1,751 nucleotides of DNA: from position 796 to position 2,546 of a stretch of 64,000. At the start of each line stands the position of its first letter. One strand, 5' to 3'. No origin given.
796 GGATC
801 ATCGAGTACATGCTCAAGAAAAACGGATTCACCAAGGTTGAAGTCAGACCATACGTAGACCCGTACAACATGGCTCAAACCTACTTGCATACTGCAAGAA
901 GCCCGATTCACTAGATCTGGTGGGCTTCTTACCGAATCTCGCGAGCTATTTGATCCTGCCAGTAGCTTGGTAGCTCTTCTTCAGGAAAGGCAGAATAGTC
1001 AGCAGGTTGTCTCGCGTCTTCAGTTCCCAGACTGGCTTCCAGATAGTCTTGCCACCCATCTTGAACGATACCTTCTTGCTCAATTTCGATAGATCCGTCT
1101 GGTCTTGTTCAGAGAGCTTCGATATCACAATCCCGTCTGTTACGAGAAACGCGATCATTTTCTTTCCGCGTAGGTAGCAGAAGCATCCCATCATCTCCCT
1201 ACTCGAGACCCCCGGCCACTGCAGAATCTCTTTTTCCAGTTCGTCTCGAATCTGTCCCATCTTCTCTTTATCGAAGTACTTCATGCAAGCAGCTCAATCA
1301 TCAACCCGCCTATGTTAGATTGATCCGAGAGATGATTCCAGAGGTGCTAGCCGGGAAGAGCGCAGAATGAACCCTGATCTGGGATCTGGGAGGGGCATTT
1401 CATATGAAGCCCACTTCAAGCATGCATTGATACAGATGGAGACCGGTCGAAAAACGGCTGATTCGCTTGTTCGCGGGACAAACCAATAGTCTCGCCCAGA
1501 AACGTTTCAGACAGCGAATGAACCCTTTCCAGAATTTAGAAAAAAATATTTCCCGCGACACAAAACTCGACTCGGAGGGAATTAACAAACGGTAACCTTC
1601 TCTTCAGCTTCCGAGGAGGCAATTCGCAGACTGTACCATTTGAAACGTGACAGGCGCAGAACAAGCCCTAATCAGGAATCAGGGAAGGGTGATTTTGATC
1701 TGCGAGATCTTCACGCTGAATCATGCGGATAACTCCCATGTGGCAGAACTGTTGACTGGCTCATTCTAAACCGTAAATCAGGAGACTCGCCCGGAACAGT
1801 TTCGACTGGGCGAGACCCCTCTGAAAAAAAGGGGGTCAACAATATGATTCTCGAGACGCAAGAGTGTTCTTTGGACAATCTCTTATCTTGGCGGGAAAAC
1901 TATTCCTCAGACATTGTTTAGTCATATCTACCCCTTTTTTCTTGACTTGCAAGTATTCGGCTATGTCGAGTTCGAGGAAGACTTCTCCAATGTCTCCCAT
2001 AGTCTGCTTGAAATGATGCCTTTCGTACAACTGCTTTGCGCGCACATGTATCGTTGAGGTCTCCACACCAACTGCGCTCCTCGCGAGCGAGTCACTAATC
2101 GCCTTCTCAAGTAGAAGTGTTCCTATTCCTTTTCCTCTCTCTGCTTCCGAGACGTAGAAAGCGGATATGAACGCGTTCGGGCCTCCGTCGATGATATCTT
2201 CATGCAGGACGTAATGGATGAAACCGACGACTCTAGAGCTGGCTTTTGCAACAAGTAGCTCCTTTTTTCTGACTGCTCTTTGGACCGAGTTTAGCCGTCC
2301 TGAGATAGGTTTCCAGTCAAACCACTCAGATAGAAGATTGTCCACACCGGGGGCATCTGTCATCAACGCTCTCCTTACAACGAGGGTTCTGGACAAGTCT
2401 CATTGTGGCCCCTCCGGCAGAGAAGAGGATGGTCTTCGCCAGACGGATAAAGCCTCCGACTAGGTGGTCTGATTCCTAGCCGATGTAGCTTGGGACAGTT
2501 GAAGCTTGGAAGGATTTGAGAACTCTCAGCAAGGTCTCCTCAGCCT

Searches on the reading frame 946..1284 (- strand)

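Call 62: search_protein_families(library=pfam, proteins=[window:946-1284:-], max_evalue=0.01)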
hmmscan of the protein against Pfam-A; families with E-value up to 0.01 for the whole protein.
window:946-1284:- (112 aa): 1 family
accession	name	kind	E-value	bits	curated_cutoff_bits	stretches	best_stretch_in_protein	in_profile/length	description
PF04993.18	TfoX_N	-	0.00012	22.5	30.1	1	23-79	6-60/91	TfoX N-terminal domain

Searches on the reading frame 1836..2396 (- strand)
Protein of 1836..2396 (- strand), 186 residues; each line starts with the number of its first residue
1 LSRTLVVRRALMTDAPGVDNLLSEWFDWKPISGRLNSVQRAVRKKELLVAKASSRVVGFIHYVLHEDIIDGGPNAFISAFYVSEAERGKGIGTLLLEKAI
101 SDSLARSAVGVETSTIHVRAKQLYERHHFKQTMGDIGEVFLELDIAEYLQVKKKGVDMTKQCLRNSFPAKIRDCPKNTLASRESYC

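Call 62: search_protein_families(library=pfam, proteins=[window:1836-2396:-], max_evalue=0.01)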
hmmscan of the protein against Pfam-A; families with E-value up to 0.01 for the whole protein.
window:1836-2396:- (186 aa): 3 families
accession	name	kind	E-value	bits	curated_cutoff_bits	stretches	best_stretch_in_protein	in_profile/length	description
PF00583.31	Acetyltransf_1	-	5.1e-13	49.8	20.7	1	43-129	31-116/116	Acetyltransferase (GNAT) family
PF13508.13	Acetyltransf_7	-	1.5e-11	44.9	27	1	45-130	3-83/84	Acetyltransferase (GNAT) domain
PF13673.13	Acetyltransf_10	-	1e-07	32.4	23.6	1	43-132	29-110/128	Acetyltransferase (GNAT) domain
